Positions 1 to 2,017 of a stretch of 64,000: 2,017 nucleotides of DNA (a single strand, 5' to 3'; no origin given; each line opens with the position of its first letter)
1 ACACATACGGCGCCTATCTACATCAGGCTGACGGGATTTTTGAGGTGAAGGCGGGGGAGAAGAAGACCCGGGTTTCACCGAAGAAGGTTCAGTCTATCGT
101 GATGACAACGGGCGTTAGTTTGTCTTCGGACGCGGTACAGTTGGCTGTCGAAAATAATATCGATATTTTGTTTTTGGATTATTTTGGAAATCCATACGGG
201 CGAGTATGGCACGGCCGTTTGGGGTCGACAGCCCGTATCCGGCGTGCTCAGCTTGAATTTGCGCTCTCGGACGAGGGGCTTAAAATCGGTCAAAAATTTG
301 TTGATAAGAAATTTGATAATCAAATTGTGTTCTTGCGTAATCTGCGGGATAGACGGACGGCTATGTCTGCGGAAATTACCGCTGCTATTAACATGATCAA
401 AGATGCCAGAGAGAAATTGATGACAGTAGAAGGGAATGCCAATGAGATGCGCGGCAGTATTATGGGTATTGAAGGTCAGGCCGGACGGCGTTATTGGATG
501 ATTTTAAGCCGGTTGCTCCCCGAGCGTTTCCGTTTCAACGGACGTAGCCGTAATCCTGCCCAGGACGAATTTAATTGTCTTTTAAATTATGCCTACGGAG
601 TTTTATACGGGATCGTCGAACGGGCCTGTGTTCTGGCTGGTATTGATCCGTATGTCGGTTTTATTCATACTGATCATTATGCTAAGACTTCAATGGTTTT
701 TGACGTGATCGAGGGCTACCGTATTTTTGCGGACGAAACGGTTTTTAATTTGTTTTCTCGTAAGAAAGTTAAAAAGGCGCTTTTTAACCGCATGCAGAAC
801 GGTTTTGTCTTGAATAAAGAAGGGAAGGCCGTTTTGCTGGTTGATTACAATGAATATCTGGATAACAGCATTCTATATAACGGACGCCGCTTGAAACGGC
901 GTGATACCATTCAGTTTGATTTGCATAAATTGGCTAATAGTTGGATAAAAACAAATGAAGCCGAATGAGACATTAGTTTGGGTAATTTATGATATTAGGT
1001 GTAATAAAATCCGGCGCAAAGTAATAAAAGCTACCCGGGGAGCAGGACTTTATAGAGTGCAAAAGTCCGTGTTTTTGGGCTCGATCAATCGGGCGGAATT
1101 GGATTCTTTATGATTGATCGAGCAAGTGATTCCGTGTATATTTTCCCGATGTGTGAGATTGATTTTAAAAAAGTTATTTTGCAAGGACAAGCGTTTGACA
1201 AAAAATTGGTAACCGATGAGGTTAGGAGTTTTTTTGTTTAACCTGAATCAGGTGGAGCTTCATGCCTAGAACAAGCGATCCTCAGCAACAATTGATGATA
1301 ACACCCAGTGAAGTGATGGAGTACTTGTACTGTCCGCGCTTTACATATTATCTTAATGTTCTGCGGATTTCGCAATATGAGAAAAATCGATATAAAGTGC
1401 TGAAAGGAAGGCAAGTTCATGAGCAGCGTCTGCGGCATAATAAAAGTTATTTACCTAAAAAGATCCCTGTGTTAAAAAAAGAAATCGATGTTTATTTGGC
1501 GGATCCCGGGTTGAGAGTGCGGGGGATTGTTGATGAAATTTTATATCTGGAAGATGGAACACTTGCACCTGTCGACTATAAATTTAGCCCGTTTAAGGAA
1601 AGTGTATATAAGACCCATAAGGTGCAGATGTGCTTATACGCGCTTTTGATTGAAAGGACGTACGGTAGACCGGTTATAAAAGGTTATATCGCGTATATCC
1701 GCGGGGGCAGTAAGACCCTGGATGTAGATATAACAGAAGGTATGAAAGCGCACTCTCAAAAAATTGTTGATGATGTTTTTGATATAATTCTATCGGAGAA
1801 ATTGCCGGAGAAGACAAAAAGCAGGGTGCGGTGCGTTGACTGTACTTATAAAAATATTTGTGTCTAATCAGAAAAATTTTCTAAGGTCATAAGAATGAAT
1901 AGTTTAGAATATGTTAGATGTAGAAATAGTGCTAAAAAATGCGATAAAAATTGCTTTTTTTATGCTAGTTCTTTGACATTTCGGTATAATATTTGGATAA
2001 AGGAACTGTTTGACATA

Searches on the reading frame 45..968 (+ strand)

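Call 70: search_protein_families(library=pfam, proteins=[window:45-968:+], max_evalue=0.00001)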
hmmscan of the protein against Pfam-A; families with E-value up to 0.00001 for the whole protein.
window:45-968:+ (307 aa): 1 family
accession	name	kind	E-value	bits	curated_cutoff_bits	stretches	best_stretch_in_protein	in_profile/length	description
PF01867.21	Cas_Cas1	-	1.6e-73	247.8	22.3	1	3-270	22-283/283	CRISPR associated protein Cas1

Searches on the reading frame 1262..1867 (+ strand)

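Call 70: search_protein_families(library=pfam, proteins=[window:1262-1867:+], max_evalue=0.00001)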
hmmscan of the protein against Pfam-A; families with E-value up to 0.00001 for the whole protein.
window:1262-1867:+ (201 aa): 2 families
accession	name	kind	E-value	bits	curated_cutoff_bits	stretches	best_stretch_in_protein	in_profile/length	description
PF01930.23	Cas_Cas4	-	7.8e-18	65.5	22.7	1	16-201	3-159/160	Domain of unknown function DUF83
PF12705.13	PDDEXK_1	-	2.3e-10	41.3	22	1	74-200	116-246/247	PD-(D/E)XK nuclease superfamily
